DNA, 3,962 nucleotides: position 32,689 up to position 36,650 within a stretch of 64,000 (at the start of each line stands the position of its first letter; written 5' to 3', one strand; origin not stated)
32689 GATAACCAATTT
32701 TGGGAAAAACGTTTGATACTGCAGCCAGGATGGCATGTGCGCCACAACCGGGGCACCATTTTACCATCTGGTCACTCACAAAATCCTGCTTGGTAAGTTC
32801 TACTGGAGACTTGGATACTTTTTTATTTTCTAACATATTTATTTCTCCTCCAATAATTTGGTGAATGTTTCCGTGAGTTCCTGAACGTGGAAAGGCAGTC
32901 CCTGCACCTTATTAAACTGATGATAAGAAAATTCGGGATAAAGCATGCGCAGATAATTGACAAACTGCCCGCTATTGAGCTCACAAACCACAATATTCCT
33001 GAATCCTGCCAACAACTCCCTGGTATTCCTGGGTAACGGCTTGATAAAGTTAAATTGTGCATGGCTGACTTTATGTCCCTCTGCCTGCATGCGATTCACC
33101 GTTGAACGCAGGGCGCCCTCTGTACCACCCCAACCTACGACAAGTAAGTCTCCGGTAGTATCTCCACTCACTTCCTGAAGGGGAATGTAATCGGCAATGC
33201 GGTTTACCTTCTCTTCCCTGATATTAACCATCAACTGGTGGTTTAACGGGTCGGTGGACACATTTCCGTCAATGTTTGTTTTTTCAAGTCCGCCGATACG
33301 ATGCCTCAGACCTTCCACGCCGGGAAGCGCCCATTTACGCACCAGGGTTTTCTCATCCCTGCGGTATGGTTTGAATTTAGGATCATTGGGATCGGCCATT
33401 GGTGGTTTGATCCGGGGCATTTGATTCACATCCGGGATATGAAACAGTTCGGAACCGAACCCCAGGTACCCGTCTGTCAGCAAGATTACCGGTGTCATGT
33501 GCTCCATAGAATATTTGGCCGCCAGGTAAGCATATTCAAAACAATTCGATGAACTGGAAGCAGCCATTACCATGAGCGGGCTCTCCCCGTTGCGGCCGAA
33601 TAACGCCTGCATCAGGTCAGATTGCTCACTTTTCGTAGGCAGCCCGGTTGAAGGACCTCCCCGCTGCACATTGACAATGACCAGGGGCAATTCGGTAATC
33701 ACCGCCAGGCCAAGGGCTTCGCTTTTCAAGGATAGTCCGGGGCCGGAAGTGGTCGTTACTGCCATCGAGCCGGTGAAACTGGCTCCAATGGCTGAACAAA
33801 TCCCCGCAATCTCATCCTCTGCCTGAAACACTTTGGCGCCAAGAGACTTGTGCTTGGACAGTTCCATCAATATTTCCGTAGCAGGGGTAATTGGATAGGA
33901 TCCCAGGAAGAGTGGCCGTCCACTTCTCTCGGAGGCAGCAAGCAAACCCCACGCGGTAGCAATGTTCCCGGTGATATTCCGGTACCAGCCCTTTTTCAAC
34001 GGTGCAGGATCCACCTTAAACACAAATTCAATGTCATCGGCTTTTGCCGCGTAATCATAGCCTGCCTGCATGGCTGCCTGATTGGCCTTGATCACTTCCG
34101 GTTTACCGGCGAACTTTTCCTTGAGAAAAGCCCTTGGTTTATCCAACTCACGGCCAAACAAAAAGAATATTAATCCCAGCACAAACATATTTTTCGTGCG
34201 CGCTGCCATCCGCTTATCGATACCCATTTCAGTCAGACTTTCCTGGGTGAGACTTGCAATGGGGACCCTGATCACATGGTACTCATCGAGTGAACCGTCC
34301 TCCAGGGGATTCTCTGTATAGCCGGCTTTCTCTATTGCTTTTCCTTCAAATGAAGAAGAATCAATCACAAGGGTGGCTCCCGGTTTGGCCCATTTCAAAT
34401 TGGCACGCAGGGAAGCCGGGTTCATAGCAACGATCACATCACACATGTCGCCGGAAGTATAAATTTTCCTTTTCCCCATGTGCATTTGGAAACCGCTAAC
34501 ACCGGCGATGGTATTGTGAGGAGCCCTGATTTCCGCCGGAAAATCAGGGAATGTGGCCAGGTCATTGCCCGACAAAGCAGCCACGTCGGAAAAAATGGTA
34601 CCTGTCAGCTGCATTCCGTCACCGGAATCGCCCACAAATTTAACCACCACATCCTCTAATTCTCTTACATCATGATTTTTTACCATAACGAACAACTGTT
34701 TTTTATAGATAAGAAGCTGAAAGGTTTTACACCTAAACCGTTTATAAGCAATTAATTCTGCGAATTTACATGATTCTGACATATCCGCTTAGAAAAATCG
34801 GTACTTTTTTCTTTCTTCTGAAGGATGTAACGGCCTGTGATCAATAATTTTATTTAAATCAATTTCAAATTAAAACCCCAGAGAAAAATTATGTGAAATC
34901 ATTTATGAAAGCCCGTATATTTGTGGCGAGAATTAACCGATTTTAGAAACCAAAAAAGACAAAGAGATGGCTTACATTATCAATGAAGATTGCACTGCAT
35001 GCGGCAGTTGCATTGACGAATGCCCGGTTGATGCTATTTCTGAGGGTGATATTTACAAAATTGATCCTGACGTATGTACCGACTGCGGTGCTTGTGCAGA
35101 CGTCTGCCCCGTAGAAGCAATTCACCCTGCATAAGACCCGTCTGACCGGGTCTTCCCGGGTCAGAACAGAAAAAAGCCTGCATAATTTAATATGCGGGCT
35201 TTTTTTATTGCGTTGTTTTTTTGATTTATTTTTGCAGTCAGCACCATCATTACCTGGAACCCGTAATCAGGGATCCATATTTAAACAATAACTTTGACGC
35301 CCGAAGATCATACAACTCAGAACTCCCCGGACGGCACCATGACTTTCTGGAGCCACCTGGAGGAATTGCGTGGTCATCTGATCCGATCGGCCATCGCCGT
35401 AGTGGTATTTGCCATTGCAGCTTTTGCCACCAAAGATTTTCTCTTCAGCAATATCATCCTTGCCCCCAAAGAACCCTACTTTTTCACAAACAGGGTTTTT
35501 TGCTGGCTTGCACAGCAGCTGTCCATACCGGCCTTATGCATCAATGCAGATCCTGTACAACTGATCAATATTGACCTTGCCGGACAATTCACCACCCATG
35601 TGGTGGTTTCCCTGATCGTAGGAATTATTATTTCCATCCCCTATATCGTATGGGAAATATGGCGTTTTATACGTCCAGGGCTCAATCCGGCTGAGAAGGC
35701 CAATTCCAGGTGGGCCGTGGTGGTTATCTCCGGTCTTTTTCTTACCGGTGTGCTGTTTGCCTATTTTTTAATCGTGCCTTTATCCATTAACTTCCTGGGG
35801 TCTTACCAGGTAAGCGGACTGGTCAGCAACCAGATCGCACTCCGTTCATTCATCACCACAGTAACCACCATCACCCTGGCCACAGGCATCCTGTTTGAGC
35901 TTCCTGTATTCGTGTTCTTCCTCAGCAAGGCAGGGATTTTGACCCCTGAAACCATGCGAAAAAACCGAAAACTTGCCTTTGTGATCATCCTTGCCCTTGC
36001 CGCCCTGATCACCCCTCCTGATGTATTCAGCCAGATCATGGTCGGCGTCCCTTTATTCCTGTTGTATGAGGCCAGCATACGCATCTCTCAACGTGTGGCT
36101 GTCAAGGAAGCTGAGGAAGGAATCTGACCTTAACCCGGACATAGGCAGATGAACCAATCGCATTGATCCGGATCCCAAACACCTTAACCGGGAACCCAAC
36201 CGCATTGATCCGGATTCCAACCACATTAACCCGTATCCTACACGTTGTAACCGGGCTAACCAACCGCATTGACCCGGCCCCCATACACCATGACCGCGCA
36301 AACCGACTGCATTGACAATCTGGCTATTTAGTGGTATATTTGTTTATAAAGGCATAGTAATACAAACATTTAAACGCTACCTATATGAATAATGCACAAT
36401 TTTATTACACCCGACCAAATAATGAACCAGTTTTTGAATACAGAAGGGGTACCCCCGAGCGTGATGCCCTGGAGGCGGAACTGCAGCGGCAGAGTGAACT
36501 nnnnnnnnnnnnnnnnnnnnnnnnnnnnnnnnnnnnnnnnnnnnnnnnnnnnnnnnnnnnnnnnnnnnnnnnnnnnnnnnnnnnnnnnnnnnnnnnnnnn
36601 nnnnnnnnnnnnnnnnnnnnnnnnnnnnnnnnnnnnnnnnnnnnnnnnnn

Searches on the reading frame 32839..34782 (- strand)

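Call 6: search_protein_families(library=pfam, proteins=[window:32839-34782:-])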
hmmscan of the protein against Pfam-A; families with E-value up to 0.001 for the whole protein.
window:32839-34782:- (647 aa): 3 families
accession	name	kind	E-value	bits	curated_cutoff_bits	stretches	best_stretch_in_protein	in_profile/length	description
PF01855.24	POR_N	-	1.4e-49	169.4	27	1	291-503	9-220/231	Pyruvate flavodoxin/ferredoxin oxidoreductase, thiamine diP-bdg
PF01558.24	POR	-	5.1e-27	95.6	27.4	1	54-243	2-173/173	Pyruvate ferredoxin/flavodoxin oxidoreductase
PF17147.9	PFOR_II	-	0.00026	21.8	27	1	545-609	2-72/102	Pyruvate:ferredoxin oxidoreductase core domain II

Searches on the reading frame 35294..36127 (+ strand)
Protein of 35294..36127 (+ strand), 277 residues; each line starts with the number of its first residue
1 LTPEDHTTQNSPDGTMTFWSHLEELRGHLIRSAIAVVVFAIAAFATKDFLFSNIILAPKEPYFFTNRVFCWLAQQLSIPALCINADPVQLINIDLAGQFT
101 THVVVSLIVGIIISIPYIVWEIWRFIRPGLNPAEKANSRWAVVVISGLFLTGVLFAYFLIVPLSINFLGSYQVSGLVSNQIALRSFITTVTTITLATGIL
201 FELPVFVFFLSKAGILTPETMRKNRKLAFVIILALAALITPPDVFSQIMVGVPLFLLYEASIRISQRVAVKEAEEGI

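Call 6: search_protein_families(library=pfam, proteins=[window:35294-36127:+])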
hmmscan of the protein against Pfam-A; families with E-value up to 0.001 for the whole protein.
window:35294-36127:+ (277 aa): 1 family
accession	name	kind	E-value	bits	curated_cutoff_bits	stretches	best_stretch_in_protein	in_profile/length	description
PF00902.23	TatC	-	1.4e-63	214.9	25.1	1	20-253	1-208/208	Sec-independent protein translocase protein (TatC)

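Call 39: find_encoding_contigs(protein=window:35294-36127:+, flank=3000, max_places=10)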
Protein window:35294-36127:+ (277 aa): 5 contigs read that carry it; 3 places shown.
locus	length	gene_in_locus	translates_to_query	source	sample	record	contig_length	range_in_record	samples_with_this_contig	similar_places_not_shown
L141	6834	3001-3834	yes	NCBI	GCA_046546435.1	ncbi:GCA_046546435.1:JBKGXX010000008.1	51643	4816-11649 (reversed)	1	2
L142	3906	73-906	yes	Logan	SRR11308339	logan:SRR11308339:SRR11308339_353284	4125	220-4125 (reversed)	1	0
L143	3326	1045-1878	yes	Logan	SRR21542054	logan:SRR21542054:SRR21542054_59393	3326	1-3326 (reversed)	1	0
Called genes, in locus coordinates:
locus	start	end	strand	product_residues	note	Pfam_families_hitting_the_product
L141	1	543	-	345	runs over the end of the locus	PF02775:TPP_enzyme_C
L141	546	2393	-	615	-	PF01558:POR, PF01855:POR_N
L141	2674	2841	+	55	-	PF00037:Fer4, PF13237:Fer4_10, PF14697:Fer4_21, PF13187:Fer4_9, PF25160:LdpA_Fe-S-bd (weak), PF12838:Fer4_7 (weak), PF12797:Fer4_2 (weak), PF00037:Fer4, +5 more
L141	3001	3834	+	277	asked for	PF00902:TatC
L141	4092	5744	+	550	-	PF00171:Aldedh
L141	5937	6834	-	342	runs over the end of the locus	PF00710:Asparaginase, PF17763:Asparaginase_C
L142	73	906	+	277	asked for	PF00902:TatC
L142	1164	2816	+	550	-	PF00171:Aldedh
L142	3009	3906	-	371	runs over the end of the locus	?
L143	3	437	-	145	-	?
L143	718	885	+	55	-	PF00037:Fer4, PF13237:Fer4_10, PF14697:Fer4_21, PF13187:Fer4_9, PF25160:LdpA_Fe-S-bd (weak), PF12838:Fer4_7 (weak), PF12797:Fer4_2 (weak), PF00037:Fer4, +5 more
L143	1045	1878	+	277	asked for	PF00902:TatC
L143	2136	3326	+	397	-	?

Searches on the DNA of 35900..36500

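Call 27: search_rna_families(source=window, start=35900, end=36500, threshold=evalue, max_evalue=1)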
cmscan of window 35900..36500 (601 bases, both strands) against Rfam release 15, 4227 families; matches with E-value up to 1: 0.
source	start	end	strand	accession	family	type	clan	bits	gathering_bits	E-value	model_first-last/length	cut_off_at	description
